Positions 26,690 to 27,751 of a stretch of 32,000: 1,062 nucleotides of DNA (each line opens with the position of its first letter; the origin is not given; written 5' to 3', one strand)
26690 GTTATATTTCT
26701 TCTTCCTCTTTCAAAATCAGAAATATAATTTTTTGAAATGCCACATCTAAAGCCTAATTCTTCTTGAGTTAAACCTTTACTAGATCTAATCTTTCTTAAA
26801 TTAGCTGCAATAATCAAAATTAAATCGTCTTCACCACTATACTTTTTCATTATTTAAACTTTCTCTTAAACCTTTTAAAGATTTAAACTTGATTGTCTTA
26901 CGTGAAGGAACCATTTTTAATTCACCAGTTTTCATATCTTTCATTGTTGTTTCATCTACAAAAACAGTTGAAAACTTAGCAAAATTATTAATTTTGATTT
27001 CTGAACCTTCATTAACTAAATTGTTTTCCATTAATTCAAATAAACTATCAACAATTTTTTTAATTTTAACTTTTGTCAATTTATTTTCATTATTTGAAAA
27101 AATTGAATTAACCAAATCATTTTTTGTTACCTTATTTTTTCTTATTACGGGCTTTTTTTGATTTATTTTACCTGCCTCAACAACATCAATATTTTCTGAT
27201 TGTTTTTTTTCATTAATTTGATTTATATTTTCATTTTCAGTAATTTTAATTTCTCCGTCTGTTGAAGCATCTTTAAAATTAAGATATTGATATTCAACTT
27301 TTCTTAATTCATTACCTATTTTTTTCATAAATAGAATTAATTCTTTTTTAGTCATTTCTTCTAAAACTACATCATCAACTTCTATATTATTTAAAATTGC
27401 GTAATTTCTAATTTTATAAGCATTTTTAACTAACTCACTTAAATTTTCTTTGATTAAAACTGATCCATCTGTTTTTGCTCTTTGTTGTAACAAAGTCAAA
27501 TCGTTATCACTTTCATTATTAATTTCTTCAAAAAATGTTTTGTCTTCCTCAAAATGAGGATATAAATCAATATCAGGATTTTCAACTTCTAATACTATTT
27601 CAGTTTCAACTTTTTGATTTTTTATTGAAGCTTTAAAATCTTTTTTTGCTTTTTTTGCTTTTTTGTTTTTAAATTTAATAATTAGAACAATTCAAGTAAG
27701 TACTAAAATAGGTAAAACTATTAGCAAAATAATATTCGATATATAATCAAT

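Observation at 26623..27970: Membrane-tethered HU/IHF-like protein translationally coupled to an XRE regulator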

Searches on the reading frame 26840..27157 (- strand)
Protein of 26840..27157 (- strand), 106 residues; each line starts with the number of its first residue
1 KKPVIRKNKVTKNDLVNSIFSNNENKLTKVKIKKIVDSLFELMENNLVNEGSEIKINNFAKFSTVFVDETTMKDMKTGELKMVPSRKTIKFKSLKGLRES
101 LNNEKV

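Call 6: search_protein_families(library=pfam, proteins=[window:26840-27157:-], max_evalue=10)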
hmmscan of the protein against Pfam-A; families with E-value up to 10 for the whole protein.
seq(106 aa): 4 families
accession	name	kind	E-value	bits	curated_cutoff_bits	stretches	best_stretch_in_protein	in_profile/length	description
PF00216.26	Bac_DNA_binding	-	2e-19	70.1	22.4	1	10-102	1-90/90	Bacterial DNA-binding protein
PF11546.13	CompInhib_SCIN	-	0.028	14.9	23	1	28-87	39-98/114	Staphylococcal complement inhibitor SCIN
PF14908.11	HU-CCDC81_euk_1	-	0.098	13.2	26.1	1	17-74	9-65/89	CCDC81 eukaryotic HU domain 1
PF03880.21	DbpA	-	0.11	13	25.6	1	6-35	8-35/72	DbpA RNA binding domain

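Call 7: search_protein_families(library=ncbifam, proteins=[window:26840-27157:-], max_evalue=10)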
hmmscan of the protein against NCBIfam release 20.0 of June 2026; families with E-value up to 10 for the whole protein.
seq(106 aa): 5 families
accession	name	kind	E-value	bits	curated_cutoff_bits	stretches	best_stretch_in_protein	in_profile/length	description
NF001401.0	PRK00285.1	equivalog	1.2e-09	38.2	111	1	8-105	4-98/103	integration host factor subunit alpha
NF001222.0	PRK00199.1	equivalog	6.9e-09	35.8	115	1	10-104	1-93/95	integration host factor subunit beta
TIGR00988.1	hip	equivalog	3.7e-08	33.6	119.95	1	11-103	2-92/94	integration host factor subunit beta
TIGR00987.1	himA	equivalog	4.8e-06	26.9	120.25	1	10-103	2-92/96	integration host factor subunit alpha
TIGR03139.1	QueF-II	equivalog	0.018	14.9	86.9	1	38-103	4-67/115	preQ(1) synthase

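Call 8: search_solved_structures(query=window:26840-27157:-, max_evalue=10, show_alignments=3)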
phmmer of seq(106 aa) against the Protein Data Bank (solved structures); distinct sequences matched with E-value up to 10: 25.
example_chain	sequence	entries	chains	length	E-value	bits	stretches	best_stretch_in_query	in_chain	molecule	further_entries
5l8z_A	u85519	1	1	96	4.2e-06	30.3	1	11-103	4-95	DNA-binding protein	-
5ogu_A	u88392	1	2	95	7.1e-06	29.5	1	11-103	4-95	DNA-binding protein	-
6n2l_A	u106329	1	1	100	1.3e-05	28.7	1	10-103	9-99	Histone family protein DNA-binding protein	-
2np2_A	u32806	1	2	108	1.9e-05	28.2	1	6-100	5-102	Hbb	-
2iie_A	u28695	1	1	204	3.7e-05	27.3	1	24-102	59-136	Integration host factor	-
4qjn_A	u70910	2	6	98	9.5e-05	26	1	11-102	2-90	DNA-binding protein HU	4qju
2iif_A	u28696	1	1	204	0.00014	25.5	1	24-102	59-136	Integration host factor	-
8hd5_A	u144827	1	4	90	0.00014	25.4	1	11-100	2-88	DNA-binding protein HU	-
5eka_A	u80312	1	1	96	0.0026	21.4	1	7-100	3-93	DNA-binding protein HU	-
8flj_F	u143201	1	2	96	0.0044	20.6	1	10-103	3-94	Integration host factor subunit beta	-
5j0n_I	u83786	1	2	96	0.0046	20.6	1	24-103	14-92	Integration host factor subunit alpha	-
1ihf_A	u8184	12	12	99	0.0046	20.6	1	24-103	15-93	PROTEIN (INTEGRATION HOST FACTOR (ALPHA) (IHF)) | Integration Host Factor Alpha-subunit | Integration host factor subunit alpha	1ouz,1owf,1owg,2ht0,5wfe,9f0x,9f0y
9y7b_G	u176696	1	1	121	0.0074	19.9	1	24-103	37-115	Integration host factor subunit alpha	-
1hue_A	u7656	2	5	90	0.0076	19.9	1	11-100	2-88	HU PROTEIN | PROTEIN HU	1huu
1ihf_B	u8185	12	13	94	0.013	19.1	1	11-102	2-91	PROTEIN (INTEGRATION HOST FACTOR (BETA) (IHF)) | Integration Host Factor beta-subunit | Integration host factor subunit beta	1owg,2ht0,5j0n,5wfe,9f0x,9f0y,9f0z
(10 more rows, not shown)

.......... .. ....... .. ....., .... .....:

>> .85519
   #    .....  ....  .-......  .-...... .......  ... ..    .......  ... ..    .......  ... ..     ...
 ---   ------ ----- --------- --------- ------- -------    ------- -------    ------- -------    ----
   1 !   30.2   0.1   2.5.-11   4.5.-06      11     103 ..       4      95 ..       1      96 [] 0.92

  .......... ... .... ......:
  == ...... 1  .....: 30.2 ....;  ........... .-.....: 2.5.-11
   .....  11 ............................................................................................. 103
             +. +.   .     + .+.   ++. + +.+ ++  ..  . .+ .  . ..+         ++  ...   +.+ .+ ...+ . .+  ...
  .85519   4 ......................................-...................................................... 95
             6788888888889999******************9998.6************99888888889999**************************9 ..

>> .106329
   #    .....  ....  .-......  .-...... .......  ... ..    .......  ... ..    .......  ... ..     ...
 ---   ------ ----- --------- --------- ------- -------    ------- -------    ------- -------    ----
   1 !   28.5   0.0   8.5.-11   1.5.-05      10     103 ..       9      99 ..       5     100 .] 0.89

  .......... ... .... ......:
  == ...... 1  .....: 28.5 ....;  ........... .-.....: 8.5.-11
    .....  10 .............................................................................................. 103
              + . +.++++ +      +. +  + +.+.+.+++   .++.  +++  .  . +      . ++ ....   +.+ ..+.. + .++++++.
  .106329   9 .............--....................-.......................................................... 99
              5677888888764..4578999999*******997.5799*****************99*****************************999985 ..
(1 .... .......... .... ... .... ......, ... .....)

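Call 62: find_homologous_proteins(query=window:26840-27157:-, max_evalue=0.001)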
Query seq(106 aa): 14 candidates shared short words with the query, none scored E <= 0.001.

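Call 66: search_solved_structures(query=A3, max_evalue=0.001, show_alignments=4)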
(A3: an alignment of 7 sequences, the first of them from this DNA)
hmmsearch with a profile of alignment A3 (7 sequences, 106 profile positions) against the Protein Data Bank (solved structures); distinct sequences matched with E-value up to 0.001: 14.
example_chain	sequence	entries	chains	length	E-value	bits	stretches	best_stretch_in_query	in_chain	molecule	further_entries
2np2_A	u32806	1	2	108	4.3e-09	39.7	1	5-101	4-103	Hbb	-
5l8z_A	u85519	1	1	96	2.8e-07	33.9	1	10-103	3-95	DNA-binding protein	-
5ogu_A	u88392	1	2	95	5.2e-07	33.1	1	10-103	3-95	DNA-binding protein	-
6n2l_A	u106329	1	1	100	3e-06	30.6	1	9-103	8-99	Histone family protein DNA-binding protein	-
5eka_A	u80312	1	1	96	2.4e-05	27.7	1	7-102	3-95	DNA-binding protein HU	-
1riy_A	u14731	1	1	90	7.3e-05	26.2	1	11-101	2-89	Hu DNA-binding protein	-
1b8z_A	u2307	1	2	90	8.7e-05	25.9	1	11-101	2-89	PROTEIN (HISTONELIKE PROTEIN HU)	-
9js5_A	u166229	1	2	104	8.7e-05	25.9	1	6-102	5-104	Viral histone-like protein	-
6lmh_A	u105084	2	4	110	9.4e-05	25.8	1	6-102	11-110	pA104R | A104R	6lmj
4qjn_A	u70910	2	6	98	0.00014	25.2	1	11-104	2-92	DNA-binding protein HU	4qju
2iie_A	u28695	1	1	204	0.00022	24.6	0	18-103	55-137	Integration host factor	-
8hd5_A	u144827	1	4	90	0.00028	24.3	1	11-101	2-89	DNA-binding protein HU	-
8flj_F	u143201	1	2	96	0.00037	23.9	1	10-103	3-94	Integration host factor subunit beta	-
2iif_A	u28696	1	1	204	0.00076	22.9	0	18-103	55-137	Integration host factor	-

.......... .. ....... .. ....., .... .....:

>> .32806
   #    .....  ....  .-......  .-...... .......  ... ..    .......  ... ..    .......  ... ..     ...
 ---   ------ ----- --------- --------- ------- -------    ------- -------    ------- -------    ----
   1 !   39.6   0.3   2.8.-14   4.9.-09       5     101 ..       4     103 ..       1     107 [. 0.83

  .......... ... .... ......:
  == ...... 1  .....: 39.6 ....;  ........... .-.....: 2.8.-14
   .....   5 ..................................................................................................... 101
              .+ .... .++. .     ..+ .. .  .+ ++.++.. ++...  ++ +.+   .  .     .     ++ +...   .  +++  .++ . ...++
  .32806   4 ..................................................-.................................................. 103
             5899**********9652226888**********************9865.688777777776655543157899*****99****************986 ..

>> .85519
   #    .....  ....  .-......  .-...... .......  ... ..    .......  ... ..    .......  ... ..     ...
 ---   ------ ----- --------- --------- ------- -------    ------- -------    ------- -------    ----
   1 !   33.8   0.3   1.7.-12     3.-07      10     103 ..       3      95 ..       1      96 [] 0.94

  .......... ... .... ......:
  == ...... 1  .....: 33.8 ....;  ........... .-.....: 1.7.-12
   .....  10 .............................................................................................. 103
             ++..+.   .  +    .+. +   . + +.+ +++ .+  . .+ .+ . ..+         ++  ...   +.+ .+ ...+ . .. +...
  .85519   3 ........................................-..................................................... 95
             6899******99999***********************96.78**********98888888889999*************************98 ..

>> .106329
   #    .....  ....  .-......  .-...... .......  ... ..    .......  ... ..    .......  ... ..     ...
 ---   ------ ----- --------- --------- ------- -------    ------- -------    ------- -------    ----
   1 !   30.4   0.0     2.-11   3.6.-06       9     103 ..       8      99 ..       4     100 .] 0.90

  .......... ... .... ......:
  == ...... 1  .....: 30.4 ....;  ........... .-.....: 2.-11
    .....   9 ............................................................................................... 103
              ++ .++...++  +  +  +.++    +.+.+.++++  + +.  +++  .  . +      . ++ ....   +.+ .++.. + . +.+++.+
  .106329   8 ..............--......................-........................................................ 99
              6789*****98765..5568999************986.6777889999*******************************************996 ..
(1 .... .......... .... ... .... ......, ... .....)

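Call 69: predict_structure(alignment_id=A3)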
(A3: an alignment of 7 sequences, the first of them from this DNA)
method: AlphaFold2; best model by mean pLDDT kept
length: 106 residues; sequences in the alignment: 7
mean_pLDDT: 52.7   pTM: 0.38
mean pLDDT of the five models: 52.7, 52.1, 43.6, 40.9, 40.2
residues with pLDDT >= 90: 0; 70-90: 2; 50-70: 60; < 50: 44
segments of 3 or more residues with pLDDT < 50: 1-10, 50-53, 57-74, 80-86, 104-106
pLDDT, mean of each block of 10 residues (from residue 1): 37 59 59 66 56 48 46 55 49 54 50
secondary structure, 60 per line:
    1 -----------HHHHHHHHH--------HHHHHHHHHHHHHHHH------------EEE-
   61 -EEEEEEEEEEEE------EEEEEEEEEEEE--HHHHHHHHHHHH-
elements in order: H12-20 H29-44 E57-59 E62-73 E80-91 H94-105

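Call 72: fold_search(model_id=the predicted structure, library=pdb)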
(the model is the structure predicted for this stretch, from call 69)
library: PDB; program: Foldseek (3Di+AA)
matches with E <= 10: 317; with E <= 0.001: 0
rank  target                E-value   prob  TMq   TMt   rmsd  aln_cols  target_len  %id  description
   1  1ouz_B                2.3e-02  0.85  0.31  0.35  11.8        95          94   19  Crystal structure of a mutant IHF (BetaE44A) complexed with a variant H' Site (T44A) (released 2003-07-15)
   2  9a4h_B                2.4e-02  0.75  0.29  0.32  12.1        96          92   21  Integrative model of ACP-DBH1 by crosslinking MS and deep learning (released 2024-09-18)
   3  3rhi_C                2.9e-02  0.69  0.28  0.32  11.7        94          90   18  DNA-binding protein HU from Bacillus anthracis (released 2011-04-20)
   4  5lvt_A                3.8e-02  0.66  0.28  0.32  11.4        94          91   17  Structure of HU protein from Lactococcus lactis (released 2017-10-25)
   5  2ht0_B                4.6e-02  0.69  0.29  0.32  11.2        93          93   18  IHF bound to doubly nicked DNA (released 2006-11-28)
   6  6lmj_B                7.1e-02  0.54  0.27  0.29  12.0        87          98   18  ASFV pA104R in complex with double-strand DNA (released 2020-05-13)
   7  6lmh_A                8.0e-02  0.38  0.27  0.29  14.1       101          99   20  Structure of an ASFV-derived histone-like protein pA104R (released 2020-05-13)
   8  1p51_A                1.9e-01  0.35  0.28  0.32  11.2        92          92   16  Anabaena HU-DNA cocrystal structure (AHU6) (released 2003-05-13)
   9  6mzm_W                2.6e-01  0.18  0.23  0.26  15.9        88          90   14  Human TFIID bound to promoter DNA and TFIIA (released 2018-11-28)
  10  3rhi_A                2.8e-01  0.23  0.26  0.31  11.7        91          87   18  DNA-binding protein HU from Bacillus anthracis (released 2011-04-20)
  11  1p71_B                3.0e-01  0.33  0.30  0.34  11.5        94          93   16  Anabaena HU-DNA corcrystal structure (TR3) (released 2003-05-13)
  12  2iie_A                3.2e-01  0.33  0.29  0.16  11.0        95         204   19  single chain Integration Host Factor protein (scIHF2) in complex with DNA (released 2007-02-20)
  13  4yfh_B                4.1e-01  0.18  0.27  0.32  11.7        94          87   16  HU38-20bp (released 2016-06-29)
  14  9mr4_EF               4.7e-01  0.09  0.19  0.18  13.5        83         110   17  NAC: Ribosome nascent chain complex(Oxa1L) (released 2025-08-20)
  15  7zwc_U                5.3e-01  0.10  0.20  0.23  15.3        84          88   13  Structure of SNAPc:TBP-TFIIA-TFIIB sub-complex bound to U5 snRNA promoter (released 2022-11-30)
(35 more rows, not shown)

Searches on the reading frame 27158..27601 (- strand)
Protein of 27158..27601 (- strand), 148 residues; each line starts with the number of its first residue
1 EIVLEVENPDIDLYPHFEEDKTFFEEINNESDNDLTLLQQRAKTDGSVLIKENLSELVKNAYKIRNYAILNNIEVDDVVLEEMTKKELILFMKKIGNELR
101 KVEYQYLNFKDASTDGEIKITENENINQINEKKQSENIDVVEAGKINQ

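Call 44: search_protein_families(library=pfam, max_evalue=0.1, proteins=[window:27158-27601:-])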
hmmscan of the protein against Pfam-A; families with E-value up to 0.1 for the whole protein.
seq(148 aa): 0 families

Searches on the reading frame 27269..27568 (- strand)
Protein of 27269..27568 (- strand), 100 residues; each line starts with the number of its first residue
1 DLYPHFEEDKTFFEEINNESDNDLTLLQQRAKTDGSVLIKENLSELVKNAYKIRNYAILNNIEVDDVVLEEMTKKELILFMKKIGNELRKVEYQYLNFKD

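Call 75: search_protein_families(library=phrogs, max_evalue=0.01, proteins=[window:27269-27568:-])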
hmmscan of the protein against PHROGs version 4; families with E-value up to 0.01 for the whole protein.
seq(100 aa): 0 families

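Call 78: search_solved_structures(query=A4, max_evalue=10, show_alignments=2)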
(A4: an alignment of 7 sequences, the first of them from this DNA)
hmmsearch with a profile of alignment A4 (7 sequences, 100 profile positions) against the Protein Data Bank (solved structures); distinct sequences matched with E-value up to 10: 6.
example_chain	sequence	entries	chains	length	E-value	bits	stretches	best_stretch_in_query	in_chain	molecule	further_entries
4mud_A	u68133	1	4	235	0.036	17.6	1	59-98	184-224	Ring oxydation complex/ phenylacetic acid degradation related protein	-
8fje_A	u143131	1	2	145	0.047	17.3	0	43-84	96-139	E8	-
5cwh_A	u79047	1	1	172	0.14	15.7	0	68-91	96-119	Designed helical repeat protein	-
6hk8_A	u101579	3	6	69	0.22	15.1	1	14-60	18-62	Testis-expressed protein 12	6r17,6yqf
5h78_A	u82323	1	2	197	0.34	14.5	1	12-91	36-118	cAMP-dependent protein kinase type II-alpha regulatory subunit,DHR14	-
6ftj_1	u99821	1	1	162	0.49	14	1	18-67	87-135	Dolichyl-diphosphooligosaccharide--protein glycosyltransferase subunit 1,RPN1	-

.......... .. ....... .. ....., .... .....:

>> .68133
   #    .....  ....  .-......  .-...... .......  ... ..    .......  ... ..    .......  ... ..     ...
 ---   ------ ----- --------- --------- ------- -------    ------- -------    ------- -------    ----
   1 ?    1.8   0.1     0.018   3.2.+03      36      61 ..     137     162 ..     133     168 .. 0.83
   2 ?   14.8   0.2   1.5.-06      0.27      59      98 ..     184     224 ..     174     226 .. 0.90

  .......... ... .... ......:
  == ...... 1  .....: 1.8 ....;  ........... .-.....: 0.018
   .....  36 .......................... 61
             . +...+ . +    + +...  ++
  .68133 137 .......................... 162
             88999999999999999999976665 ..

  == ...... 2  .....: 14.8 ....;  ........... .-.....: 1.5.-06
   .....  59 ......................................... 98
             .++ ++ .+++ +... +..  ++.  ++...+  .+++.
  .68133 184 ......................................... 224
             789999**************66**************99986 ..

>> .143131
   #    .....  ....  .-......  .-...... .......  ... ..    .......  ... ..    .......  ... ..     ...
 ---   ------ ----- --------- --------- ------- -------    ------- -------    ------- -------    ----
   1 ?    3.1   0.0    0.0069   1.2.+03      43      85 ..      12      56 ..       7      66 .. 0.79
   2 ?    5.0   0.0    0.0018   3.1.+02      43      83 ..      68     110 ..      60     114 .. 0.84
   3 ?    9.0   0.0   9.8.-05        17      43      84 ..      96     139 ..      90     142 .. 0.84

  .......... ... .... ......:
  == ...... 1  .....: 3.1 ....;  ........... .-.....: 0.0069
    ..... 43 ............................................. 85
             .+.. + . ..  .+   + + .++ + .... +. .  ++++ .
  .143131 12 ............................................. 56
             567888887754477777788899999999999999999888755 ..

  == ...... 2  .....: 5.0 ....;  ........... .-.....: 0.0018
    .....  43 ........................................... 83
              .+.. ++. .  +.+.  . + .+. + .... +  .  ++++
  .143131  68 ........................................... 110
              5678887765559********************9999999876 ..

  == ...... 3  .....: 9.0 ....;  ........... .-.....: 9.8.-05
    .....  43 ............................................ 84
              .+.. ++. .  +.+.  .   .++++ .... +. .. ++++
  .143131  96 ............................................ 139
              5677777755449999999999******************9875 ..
